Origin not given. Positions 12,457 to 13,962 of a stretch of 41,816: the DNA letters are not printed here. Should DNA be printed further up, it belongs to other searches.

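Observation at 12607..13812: Viperin-like radical SAM enzyme fused to a CheY-like receiver domain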

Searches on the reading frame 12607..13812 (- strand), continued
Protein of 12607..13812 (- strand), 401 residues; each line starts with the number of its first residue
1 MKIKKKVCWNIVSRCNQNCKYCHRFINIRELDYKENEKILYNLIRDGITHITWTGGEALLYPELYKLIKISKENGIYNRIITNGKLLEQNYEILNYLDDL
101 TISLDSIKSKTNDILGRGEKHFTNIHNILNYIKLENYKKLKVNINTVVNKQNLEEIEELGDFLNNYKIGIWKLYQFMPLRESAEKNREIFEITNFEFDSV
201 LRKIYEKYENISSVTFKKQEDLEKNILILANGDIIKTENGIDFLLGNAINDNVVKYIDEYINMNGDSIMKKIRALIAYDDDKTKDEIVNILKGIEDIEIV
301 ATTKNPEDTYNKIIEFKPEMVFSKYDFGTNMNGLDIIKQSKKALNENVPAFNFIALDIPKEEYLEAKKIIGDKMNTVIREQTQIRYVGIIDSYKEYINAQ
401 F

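Call 39: search_protein_families(library=pfam, proteins=[P0219, P0284, P0215, P0218, P0294, P0346, P0341], max_evalue=0.01)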
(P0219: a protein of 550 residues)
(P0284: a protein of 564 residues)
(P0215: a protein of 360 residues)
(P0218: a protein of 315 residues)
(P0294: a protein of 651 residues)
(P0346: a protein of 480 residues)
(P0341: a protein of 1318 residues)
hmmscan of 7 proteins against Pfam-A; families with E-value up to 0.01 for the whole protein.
P0219 (550 aa): 3 families
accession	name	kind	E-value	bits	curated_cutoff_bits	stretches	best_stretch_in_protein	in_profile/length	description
PF04055.27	Radical_SAM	-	1.4e-27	97.4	29.5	1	9-162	2-166/166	Radical SAM superfamily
PF00294.29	PfkB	-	2.2e-23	83.5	25.8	1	295-535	29-297/302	pfkB family carbohydrate kinase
PF13353.11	Fer4_12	-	3.6e-08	34.2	22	1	11-123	12-133/137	4Fe-4S single cluster domain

P0284 (564 aa): 4 families
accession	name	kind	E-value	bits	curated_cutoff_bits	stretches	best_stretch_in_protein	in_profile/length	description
PF03466.25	LysR_substrate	-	3e-31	108.9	28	1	356-555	5-203/209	LysR substrate binding domain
PF04055.27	Radical_SAM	-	4.2e-21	76.3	29.5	1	6-159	2-166/166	Radical SAM superfamily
PF00126.33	HTH_1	-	1.4e-17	63.9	26.6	1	269-328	1-60/60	Bacterial regulatory helix-turn-helix protein, lysR family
PF13353.11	Fer4_12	-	0.00031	21.5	22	1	10-110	14-122/137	4Fe-4S single cluster domain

P0215 (360 aa): 2 families
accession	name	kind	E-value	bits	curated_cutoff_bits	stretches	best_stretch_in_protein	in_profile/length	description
PF04055.27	Radical_SAM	-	2.8e-18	67.1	29.5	1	9-163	2-165/166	Radical SAM superfamily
PF13353.11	Fer4_12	-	0.00043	21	22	1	11-102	12-110/137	4Fe-4S single cluster domain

P0218 (315 aa): 2 families
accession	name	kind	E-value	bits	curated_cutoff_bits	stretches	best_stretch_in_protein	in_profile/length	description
PF04055.27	Radical_SAM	-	1.4e-20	74.6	29.5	1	12-165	2-164/166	Radical SAM superfamily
PF13353.11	Fer4_12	-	0.00011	22.9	22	1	14-106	12-111/137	4Fe-4S single cluster domain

P0294 (651 aa): 2 families
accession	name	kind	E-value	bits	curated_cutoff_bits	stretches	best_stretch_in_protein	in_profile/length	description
PF04055.27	Radical_SAM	-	1.1e-15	58.6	29.5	1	380-515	3-150/166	Radical SAM superfamily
PF13353.11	Fer4_12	-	0.0024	18.6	22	1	381-442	12-76/137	4Fe-4S single cluster domain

P0346 (480 aa): 3 families
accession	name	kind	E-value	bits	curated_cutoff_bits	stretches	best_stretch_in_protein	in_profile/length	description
PF04055.27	Radical_SAM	-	3.1e-19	70.2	29.5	1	12-154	3-159/166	Radical SAM superfamily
PF13353.11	Fer4_12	-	0.00019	22.2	22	1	14-94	13-100/137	4Fe-4S single cluster domain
PF01966.28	HD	-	0.0035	18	22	0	337-391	31-86/116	HD domain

P0341 (1318 aa): 2 families
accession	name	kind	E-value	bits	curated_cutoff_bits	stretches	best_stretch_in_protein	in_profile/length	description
PF04055.27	Radical_SAM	-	6.1e-79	264.4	29.5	4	1021-1179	1-165/166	Radical SAM superfamily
PF13353.11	Fer4_12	-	7.7e-16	59.1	22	2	14-93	15-96/137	4Fe-4S single cluster domain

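Call 45: predict_structure(alignment_id=A4)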
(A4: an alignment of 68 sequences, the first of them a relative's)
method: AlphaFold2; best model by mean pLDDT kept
length: 401 residues; sequences in the alignment: 68
mean_pLDDT: 84.8   pTM: 0.61
mean pLDDT of the five models: 84.8, 84.1, 82.7, 75.4, 73.9
residues with pLDDT >= 90: 187; 70-90: 164; 50-70: 38; < 50: 12
segments of 3 or more residues with pLDDT < 50: 261-269
pLDDT, mean of each block of 10 residues (from residue 1): 75 74 73 96 91 86 94 95 87 92 89 81 93 83 92 91 93 81 76 88 86 78 73 78 81 69 37 91 93 87 93 92 93 94 90 92 92 88 88 73 37
secondary structure, 60 per line:
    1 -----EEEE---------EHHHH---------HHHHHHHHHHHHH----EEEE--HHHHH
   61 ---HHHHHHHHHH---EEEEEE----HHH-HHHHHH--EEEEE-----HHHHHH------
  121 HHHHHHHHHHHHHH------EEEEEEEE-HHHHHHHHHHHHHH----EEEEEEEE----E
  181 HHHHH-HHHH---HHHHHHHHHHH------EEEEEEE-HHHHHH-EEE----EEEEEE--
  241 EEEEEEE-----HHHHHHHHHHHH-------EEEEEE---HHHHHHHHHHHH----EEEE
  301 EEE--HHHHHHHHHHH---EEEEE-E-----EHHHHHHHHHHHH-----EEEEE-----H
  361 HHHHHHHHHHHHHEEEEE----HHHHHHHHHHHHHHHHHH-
elements in order: E6-9 H20-23 H33-45 E50-53 H56-60 H64-73 E77-82 H91-96 E99-103 H109-114 H121-134 E141-148 H150-163 E168-175 H181-185 H187-190 H194-204 E211-217 H219-224 E226-228 E233-238 E241-247 H253-264 E272-277 H281-292 E297-303 H306-316 E320-324 H333-344 E350-354 H360-373 E374-378 H383-400

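Call 48: fold_search(model_id=the predicted structure, library=pdb)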
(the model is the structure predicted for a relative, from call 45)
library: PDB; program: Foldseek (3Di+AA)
matches with E <= 10: 1795; with E <= 0.001: 132
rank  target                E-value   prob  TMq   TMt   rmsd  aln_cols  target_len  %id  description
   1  6q2q_B                7.7e-13  1.00  0.53  0.71   3.5       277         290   23  Crystal structure of mouse viperin bound to uridine triphosphate and S-adenosylhomocysteine (released 2020-01-22)
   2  6q2q_A                3.1e-12  1.00  0.52  0.70   3.3       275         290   24  Crystal structure of mouse viperin bound to uridine triphosphate and S-adenosylhomocysteine (released 2020-01-22)
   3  6q2p_B                5.8e-12  1.00  0.50  0.67   3.8       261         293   23  Crystal structure of mouse viperin bound to cytidine triphosphate and S-adenosylhomocysteine (released 2020-01-22)
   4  5vsl_A                7.3e-12  1.00  0.48  0.70   4.1       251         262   24  Crystal structure of viperin with bound [4Fe-4S] cluster and S-adenosylhomocysteine (SAH) (released 2017-06-14)
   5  9dfw_B                8.2e-12  1.00  0.48  0.64   3.6       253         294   22  X-ray crystal structure of an engineered Viperin-like enzyme from T. virens with bound CTP and SAM (released 2025-02-12)
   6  6q2p_A                1.0e-11  1.00  0.52  0.70   3.9       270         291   23  Crystal structure of mouse viperin bound to cytidine triphosphate and S-adenosylhomocysteine (released 2020-01-22)
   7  5vsm_A                1.5e-11  1.00  0.48  0.72   4.0       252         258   24  Crystal structure of viperin with bound [4Fe-4S] cluster, 5'-deoxyadenosine, and L-methionine (released 2017-06-14)
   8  9dfw_C                1.6e-11  1.00  0.52  0.71   4.5       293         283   20  X-ray crystal structure of an engineered Viperin-like enzyme from T. virens with bound CTP and SAM (released 2025-02-12)
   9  9dfn                  1.6e-11  1.00  0.50  0.68   4.7       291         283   23  X-ray crystal structure of the second viperin-like enzyme from Trichoderma virens with bound CTP and SAM (released 2025-02-19)
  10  9dfu                  1.6e-11  1.00  0.50  0.68   4.2       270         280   23  X-ray crystal structure of the second Viperin-like enzyme from T. virens variant F40H with bound CTP and SAM (released 2025-02-19)
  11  5vsl_B                3.9e-11  1.00  0.48  0.72   3.4       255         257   24  Crystal structure of viperin with bound [4Fe-4S] cluster and S-adenosylhomocysteine (SAH) (released 2017-06-14)
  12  6efn                  3.9e-11  1.00  0.50  0.52   4.3       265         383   18  Structure of a RiPP maturase, SkfB (released 2018-10-24)
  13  9dgw_B                4.1e-11  1.00  0.48  0.66   3.9       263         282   22  X-ray crystal structure of the Viperin-like enzyme from T. virens with bound CTP and SAM (released 2025-02-12)
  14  9dgw_C                4.6e-11  1.00  0.48  0.67   3.3       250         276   23  X-ray crystal structure of the Viperin-like enzyme from T. virens with bound CTP and SAM (released 2025-02-12)
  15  7n7i_A                5.8e-11  1.00  0.49  0.68   3.3       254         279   23  X-ray crystal structure of Viperin-like enzyme from Trichoderma virens (released 2021-06-30)
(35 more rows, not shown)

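Call 68: find_encoding_contigs(protein=P0284, flank=5000, max_places=2)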
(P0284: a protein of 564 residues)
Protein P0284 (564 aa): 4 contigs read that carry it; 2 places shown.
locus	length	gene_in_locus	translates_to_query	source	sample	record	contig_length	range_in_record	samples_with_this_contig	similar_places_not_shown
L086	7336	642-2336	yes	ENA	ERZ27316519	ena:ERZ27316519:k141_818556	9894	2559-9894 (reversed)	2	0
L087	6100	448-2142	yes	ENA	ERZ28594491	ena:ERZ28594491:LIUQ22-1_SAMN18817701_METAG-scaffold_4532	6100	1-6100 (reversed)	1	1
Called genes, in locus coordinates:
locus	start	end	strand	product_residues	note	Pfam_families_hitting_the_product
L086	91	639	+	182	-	PF01928:CYTH (weak)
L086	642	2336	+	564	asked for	PF04055:Radical_SAM, PF00126:HTH_1, PF03466:LysR_substrate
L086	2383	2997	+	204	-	PF00293:NUDIX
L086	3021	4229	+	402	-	PF00871:Acetate_kinase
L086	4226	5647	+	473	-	PF01408:GFO_IDH_MocA (weak)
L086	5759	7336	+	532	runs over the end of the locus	PF00128:Alpha-amylase, PF14701:hDGE_amylase (weak)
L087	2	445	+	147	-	?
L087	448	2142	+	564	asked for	PF04055:Radical_SAM, PF00126:HTH_1, PF03466:LysR_substrate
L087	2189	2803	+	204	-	PF00293:NUDIX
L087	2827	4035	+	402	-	PF00871:Acetate_kinase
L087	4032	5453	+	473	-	PF01408:GFO_IDH_MocA (weak)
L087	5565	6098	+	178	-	?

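Call 73: search_protein_families(library=pfam, proteins=[L009:3711-4865:+, L086:91-639:+], max_evalue=0.01)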
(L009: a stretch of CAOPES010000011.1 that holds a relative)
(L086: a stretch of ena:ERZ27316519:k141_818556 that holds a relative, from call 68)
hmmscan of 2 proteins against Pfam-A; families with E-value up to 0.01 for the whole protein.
L009:3711-4865:+ (384 aa): 1 family
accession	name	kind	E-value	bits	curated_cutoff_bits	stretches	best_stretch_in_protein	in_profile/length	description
PF13958.12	ToxN_toxin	-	1.1e-42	146.4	25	1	32-187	1-159/159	Toxin ToxN, type III toxin-antitoxin system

L086:91-639:+ (182 aa): 2 families
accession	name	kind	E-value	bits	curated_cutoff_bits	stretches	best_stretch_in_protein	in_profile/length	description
PF01928.26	CYTH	-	7.1e-07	29.7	23.2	1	48-148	51-162/179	CYTH domain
PF14907.12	NTP_transf_5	-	0.0016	18.5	31.2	1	84-158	104-179/249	Uncharacterised nucleotidyltransferase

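Call 81: search_protein_families(library=pfam, proteins=[L066:2397-4481:+, L066:4432-5289:+, L066:5279-5992:+, L066:6759-7673:+, L066:7649-8290:+, L066:8299-9126:+, L069:5273-6001:+, L069:6786-7430:+, L069:8367-9191:+, L069:9203-10147:+], max_evalue=0.001)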
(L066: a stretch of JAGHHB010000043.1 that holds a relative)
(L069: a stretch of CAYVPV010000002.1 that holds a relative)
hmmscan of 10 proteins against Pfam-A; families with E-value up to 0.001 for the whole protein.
L066:2397-4481:+ (694 aa): 1 family
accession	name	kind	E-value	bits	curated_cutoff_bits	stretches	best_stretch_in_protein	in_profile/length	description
PF01136.24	Peptidase_U32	-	4.6e-42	144.3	22.4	1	71-241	3-188/233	Peptidase family U32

L066:4432-5289:+ (285 aa): 2 families
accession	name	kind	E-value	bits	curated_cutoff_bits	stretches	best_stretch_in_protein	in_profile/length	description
PF00793.26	DAHP_synth_1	-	1.6e-70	237.5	25.5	1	37-278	9-262/270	DAHP synthetase I family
PF03102.20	NeuB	-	1.8e-05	24.8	22.1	1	95-185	56-146/241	NeuB family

L066:5279-5992:+ (237 aa): 2 families
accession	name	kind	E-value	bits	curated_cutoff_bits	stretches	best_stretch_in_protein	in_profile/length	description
PF13847.12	Methyltransf_31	-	2.1e-07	31.2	27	1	34-186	10-129/145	Methyltransferase domain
PF08242.18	Methyltransf_12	-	4.8e-05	24.4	30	0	34-149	3-87/98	Methyltransferase domain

L066:6759-7673:+ (304 aa): 2 families
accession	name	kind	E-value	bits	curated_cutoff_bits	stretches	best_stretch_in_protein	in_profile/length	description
PF04055.27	Radical_SAM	-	2.5e-06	28.2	29.5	1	15-149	5-162/166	Radical SAM superfamily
PF13186.11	SPASM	-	0.00047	20.8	21.5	0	226-256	1-33/67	Iron-sulfur cluster-binding domain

L066:7649-8290:+ (213 aa): 8 families
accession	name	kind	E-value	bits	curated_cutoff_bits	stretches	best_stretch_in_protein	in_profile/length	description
PF13847.12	Methyltransf_31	-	6.7e-13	49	27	1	40-145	3-113/145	Methyltransferase domain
PF08241.18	Methyltransf_11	-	6.3e-12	46.4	21.2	1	46-124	2-78/95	Methyltransferase domain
PF13649.12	Methyltransf_25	-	8.8e-12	46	27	1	44-133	1-90/97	Methyltransferase domain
PF08242.18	Methyltransf_12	-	2.9e-08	34.8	30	1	46-134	2-90/98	Methyltransferase domain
PF13489.12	Methyltransf_23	-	8e-08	32.6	27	1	34-148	16-123/164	Methyltransferase domain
PF03848.20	TehB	-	8.9e-05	22.4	20.4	1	18-134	6-121/193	Tellurite resistance protein TehB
PF02086.21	MethyltransfD12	-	0.00023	21.4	22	1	27-137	4-109/253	D12 class N6 adenine-specific DNA methyltransferase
PF13679.12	Methyltransf_32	-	0.00026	21.4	27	1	34-103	16-94/143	Methyltransferase domain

L066:8299-9126:+ (275 aa): 0 families

L069:5273-6001:+ (242 aa): 2 families
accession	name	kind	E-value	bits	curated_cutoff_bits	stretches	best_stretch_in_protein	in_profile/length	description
PF13847.12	Methyltransf_31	-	6.1e-05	23.2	27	0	121-177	59-114/145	Methyltransferase domain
PF08242.18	Methyltransf_12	-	9.5e-05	23.5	30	0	40-154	3-86/98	Methyltransferase domain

L069:6786-7430:+ (214 aa): 6 families
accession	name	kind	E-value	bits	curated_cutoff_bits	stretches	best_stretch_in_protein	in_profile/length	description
PF13847.12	Methyltransf_31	-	5.9e-13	49.2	27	1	41-157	2-129/145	Methyltransferase domain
PF13649.12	Methyltransf_25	-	7.3e-10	39.8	27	1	46-134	1-89/97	Methyltransferase domain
PF08241.18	Methyltransf_11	-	1.1e-09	39.3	21.2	1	48-126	2-77/95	Methyltransferase domain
PF08242.18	Methyltransf_12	-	3.3e-07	31.4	30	1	48-133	2-87/98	Methyltransferase domain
PF13489.12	Methyltransf_23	-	1.9e-06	28.1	27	1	37-168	17-135/164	Methyltransferase domain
PF03848.20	TehB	-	0.00045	20.1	20.4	1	38-136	26-121/193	Tellurite resistance protein TehB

L069:8367-9191:+ (274 aa): 1 family
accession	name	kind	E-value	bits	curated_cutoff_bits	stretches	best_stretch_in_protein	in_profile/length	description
PF01928.26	CYTH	-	0.00018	21.9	23.2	1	126-223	51-155/179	CYTH domain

L069:9203-10147:+ (314 aa): 1 family
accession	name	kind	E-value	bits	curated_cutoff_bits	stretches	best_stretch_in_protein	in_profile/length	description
PF02784.22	Orn_Arg_deC_N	-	0.0002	21.2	23.4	1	13-62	5-54/247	Pyridoxal-dependent decarboxylase, pyridoxal binding domain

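Call 86: find_related_loci(query=A1, collection=viral_contigs, flank=6000)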
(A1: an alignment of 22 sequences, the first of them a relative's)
Query A1 (401 aa) in viral_contigs; peptide patterns used: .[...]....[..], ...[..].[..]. (x = any residue, [..] = any of these).
123 stretches matched a pattern; 1 encode a relative of the query (tblastn E <= 1e-3); 1 distinct loci.
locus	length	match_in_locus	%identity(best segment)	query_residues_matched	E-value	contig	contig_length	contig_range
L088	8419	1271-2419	44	3-390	7e-99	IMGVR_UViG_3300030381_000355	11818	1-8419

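Call 87: search_protein_families(library=padloc, proteins=[L009:3711-4865:+], max_evalue=0.001)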
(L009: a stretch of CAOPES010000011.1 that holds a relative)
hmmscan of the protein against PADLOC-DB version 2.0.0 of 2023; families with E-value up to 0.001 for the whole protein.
L009:3711-4865:+ (384 aa): 1 family
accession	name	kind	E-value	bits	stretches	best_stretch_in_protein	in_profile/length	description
PDLC02352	AbiQ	-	4e-45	152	1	32-187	1-157/160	AbiQ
